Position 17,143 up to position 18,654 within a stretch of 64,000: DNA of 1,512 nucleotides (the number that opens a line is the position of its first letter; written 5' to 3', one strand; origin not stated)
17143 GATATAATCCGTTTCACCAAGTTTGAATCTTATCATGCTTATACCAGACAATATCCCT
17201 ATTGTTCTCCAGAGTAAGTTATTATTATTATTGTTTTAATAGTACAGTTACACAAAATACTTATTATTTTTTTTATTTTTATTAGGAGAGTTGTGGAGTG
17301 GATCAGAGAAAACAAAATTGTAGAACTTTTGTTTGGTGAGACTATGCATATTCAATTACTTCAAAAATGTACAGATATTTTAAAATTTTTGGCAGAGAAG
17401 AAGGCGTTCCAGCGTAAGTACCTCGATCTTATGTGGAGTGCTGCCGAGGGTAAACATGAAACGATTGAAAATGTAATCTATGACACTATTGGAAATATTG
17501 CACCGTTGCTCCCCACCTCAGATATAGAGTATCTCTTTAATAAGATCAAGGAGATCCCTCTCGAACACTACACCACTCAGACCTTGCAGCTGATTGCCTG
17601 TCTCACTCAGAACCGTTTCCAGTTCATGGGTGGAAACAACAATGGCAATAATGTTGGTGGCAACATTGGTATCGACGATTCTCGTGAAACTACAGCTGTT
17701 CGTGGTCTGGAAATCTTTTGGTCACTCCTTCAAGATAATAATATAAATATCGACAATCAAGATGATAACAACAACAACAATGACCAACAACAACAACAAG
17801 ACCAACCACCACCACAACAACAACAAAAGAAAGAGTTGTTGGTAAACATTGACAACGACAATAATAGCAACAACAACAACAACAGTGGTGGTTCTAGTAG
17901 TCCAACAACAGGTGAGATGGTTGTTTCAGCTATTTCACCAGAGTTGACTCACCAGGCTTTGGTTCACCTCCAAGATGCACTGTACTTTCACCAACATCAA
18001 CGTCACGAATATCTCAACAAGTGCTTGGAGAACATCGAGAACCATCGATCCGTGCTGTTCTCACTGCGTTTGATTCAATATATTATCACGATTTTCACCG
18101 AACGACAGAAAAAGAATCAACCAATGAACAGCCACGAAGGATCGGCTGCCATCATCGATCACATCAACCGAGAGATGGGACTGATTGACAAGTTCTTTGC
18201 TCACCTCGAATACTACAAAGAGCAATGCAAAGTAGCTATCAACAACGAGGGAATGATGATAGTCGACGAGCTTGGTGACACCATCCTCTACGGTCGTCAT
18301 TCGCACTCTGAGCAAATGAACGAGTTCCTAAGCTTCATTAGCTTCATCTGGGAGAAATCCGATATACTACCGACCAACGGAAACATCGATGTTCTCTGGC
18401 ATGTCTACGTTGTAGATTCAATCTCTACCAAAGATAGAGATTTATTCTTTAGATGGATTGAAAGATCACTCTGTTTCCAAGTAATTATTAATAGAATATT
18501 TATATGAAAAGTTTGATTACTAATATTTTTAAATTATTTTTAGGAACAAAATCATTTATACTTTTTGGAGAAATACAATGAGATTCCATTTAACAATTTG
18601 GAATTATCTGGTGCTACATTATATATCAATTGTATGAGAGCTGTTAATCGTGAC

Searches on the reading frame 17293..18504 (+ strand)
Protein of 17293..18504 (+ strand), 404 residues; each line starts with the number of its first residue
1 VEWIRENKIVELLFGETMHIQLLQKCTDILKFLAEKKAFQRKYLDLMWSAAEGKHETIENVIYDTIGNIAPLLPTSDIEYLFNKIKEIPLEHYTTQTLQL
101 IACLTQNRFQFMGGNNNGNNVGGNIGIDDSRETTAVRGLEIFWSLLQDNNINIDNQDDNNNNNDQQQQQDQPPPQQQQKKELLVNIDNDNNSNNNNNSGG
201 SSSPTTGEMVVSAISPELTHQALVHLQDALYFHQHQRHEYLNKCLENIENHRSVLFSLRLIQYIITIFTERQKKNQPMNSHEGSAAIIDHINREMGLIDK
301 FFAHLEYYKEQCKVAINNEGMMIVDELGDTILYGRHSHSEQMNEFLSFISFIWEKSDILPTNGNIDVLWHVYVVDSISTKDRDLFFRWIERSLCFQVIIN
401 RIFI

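Call 55: search_protein_families(library=pfam, proteins=[window:17293-18504:+], max_evalue=0.001)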
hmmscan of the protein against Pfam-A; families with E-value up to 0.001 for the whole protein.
window:17293-18504:+ (404 aa): 1 family
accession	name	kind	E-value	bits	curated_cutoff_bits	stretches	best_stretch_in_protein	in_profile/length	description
PF25010.1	ARM_UBP24_USP9X-Y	-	3.3e-35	122.5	27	2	216-393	194-377/420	UBP24/USP9X/USP9Y ARM repeat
